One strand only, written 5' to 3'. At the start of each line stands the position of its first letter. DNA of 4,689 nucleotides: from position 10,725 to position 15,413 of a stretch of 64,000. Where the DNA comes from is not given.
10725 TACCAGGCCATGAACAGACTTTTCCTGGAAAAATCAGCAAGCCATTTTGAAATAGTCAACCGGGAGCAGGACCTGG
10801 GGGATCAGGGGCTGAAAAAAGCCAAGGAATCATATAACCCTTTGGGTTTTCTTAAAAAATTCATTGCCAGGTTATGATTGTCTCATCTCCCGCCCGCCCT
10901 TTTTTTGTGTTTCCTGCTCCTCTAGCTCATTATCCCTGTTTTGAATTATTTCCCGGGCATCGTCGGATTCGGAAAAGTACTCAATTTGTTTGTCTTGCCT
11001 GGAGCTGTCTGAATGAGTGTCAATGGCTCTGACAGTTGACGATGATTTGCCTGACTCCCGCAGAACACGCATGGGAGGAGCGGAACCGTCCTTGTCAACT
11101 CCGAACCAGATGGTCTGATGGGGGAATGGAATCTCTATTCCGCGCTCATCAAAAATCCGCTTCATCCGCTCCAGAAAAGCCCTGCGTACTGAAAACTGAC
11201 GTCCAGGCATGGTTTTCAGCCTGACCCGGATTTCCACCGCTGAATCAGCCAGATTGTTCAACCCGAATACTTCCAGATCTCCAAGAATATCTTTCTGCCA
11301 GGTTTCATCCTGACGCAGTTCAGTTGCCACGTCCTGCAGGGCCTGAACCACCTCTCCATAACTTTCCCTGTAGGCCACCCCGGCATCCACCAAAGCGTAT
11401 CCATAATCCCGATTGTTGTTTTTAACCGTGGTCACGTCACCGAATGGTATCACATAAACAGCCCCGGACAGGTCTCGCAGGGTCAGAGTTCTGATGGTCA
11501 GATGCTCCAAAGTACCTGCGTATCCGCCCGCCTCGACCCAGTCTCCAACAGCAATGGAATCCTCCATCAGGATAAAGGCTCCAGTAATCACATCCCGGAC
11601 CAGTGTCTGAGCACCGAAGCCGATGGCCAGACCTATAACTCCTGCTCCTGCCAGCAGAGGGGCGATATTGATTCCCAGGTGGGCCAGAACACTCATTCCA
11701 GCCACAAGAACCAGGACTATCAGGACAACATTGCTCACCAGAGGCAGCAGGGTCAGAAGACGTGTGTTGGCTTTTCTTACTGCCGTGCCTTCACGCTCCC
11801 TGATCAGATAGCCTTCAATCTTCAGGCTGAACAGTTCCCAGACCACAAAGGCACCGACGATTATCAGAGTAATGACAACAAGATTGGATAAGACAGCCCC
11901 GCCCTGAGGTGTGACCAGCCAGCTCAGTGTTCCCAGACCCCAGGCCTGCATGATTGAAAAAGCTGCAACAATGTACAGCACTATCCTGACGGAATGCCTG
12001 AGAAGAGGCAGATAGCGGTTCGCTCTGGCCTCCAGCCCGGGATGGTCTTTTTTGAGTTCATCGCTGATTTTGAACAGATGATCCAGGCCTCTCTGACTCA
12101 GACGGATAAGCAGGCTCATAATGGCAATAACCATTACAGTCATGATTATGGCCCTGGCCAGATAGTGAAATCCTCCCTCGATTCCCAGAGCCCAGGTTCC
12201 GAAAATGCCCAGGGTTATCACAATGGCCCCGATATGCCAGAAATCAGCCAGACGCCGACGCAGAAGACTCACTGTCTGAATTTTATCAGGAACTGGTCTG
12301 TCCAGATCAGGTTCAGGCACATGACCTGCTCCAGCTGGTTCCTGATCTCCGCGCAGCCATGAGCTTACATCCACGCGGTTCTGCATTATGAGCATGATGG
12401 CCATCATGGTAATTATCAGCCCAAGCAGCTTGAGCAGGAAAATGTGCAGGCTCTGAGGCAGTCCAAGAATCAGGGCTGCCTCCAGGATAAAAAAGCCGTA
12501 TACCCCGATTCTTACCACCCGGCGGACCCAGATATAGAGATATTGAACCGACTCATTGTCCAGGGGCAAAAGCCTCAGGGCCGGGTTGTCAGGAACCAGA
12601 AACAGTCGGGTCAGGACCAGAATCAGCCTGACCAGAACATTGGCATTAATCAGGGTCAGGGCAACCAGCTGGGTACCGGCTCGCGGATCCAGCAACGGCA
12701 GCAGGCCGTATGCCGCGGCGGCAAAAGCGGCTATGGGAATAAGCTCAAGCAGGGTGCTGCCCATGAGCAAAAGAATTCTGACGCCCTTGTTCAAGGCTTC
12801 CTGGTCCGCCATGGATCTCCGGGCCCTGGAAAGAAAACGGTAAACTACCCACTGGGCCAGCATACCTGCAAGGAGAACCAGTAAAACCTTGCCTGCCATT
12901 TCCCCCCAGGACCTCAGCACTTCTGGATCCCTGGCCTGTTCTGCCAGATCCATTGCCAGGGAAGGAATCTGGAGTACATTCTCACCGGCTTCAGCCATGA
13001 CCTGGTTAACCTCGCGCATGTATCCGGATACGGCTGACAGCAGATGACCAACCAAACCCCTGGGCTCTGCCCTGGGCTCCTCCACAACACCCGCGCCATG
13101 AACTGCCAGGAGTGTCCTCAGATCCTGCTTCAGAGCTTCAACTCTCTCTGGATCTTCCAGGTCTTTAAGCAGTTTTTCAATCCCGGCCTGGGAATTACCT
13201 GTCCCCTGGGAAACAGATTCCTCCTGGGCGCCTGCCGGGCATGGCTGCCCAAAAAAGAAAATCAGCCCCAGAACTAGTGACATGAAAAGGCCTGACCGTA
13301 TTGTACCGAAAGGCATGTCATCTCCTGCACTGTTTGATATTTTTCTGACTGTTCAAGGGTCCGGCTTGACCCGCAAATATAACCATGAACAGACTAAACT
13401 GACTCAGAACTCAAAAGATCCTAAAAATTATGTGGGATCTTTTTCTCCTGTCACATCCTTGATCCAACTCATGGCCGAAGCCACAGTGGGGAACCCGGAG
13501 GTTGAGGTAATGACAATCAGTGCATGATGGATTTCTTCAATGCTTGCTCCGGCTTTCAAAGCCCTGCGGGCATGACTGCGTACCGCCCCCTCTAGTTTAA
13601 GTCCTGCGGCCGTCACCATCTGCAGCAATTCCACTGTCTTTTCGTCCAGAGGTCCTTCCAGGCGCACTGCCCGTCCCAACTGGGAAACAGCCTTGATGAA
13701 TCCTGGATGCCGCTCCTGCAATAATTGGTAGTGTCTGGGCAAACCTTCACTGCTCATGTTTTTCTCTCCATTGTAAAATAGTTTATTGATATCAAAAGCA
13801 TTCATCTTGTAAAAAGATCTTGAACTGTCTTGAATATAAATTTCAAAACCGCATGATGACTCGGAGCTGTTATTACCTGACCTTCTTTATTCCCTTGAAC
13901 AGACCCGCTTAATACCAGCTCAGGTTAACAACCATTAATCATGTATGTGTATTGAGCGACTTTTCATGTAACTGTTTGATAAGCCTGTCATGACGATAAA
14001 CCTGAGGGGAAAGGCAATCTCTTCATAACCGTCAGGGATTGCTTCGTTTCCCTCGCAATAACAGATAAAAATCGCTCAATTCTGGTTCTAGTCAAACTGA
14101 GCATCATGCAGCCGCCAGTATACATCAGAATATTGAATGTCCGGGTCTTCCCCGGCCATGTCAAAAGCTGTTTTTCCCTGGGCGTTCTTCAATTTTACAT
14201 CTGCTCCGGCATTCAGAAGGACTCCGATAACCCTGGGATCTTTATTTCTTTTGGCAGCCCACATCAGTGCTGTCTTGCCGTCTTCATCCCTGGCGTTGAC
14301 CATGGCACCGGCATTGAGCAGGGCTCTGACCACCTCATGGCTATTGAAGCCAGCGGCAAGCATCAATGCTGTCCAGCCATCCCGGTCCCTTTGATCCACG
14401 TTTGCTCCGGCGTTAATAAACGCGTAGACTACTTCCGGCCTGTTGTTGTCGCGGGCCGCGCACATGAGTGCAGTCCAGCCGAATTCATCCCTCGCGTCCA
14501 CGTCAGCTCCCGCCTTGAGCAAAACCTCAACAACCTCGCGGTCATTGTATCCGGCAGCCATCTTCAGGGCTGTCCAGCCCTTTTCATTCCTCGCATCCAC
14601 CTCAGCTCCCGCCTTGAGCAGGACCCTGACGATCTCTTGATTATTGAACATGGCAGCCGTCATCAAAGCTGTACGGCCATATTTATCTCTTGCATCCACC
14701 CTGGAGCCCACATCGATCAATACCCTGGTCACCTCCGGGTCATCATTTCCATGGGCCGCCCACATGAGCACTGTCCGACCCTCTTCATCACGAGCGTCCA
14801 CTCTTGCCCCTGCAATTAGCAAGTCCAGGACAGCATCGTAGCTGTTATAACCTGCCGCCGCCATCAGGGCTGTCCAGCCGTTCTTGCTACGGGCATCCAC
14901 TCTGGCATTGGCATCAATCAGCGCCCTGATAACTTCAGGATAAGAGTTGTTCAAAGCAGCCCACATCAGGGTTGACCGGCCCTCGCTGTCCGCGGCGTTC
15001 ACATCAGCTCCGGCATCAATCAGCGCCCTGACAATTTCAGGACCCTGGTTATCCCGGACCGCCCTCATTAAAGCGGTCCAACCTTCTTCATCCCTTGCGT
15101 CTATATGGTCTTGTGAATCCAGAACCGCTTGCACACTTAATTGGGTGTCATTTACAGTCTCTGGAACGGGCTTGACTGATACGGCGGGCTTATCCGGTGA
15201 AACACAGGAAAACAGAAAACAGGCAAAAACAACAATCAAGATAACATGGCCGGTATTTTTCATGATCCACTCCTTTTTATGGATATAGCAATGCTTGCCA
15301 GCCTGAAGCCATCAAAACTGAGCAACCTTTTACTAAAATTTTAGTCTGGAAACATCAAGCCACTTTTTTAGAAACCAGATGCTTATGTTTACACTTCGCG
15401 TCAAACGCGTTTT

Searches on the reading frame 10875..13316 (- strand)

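Call 39: search_protein_families(library=pfam, proteins=[window:10875-13316:-], max_evalue=0.00001)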
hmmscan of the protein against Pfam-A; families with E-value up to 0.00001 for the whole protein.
window:10875-13316:- (814 aa): 4 families
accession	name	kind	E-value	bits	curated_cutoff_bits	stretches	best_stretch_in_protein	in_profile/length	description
PF25392.1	MS_channel_TM1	-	1.6e-20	73.3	27.1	1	389-466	1-79/79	Mechanosensitive ion channel, transmembrane helix 1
PF00924.24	MS_channel_2nd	-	8.3e-14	51.9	20.2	1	571-635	1-67/68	Mechanosensitive ion channel, beta-domain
PF21082.3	MS_channel_3rd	-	2.2e-10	41.3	21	1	644-729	4-88/88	Mechanosensitive ion channel MscS, C-terminal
PF21088.3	MS_channel_1st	-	4.3e-08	33.4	23.1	1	529-570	1-42/42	Mechanosensitive ion channel, transmembrane helices 2/3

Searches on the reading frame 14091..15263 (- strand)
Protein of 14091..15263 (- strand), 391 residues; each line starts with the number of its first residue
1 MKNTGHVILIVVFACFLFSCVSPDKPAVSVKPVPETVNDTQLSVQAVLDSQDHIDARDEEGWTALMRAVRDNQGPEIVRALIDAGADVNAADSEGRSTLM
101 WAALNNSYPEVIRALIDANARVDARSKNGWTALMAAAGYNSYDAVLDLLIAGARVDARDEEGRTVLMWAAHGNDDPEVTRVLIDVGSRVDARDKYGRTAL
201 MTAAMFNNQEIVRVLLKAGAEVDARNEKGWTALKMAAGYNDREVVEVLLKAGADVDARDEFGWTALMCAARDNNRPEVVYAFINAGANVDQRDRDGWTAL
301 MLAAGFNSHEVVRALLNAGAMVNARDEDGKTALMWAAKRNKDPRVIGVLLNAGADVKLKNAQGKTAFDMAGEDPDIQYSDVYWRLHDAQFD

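Call 39: search_protein_families(library=pfam, proteins=[window:14091-15263:-], max_evalue=0.00001)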
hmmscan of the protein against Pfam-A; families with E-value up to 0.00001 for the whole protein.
window:14091-15263:- (391 aa): 7 families
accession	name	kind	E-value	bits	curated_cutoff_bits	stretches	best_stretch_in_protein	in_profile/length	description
PF12796.13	Ank_2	-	1.2e-105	346.7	27.3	7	166-259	1-90/90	Ankyrin repeats (3 copies)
PF00023.36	Ank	-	5e-72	234.1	21.1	5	195-226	1-32/33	Ankyrin repeat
PF13637.12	Ank_4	-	7.7e-53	175.8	22.7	2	201-249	2-50/50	Ankyrin repeats (many copies)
PF13606.12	Ank_3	-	4.2e-51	164.6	22.3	0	195-223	1-29/30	Ankyrin repeat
PF13857.12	Ank_5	-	2.8e-46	155.5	27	3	283-333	2-53/56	Ankyrin repeats (many copies)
PF23745.1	ANK_LRRK2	-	3.7e-07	30.5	27.5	0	159-250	27-114/130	LRRK2 ANK repeat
PF24521.3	Ank_KRIT1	-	2.2e-06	27.9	80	0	231-341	20-130/149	KRIT1 ankyrin-repeats domain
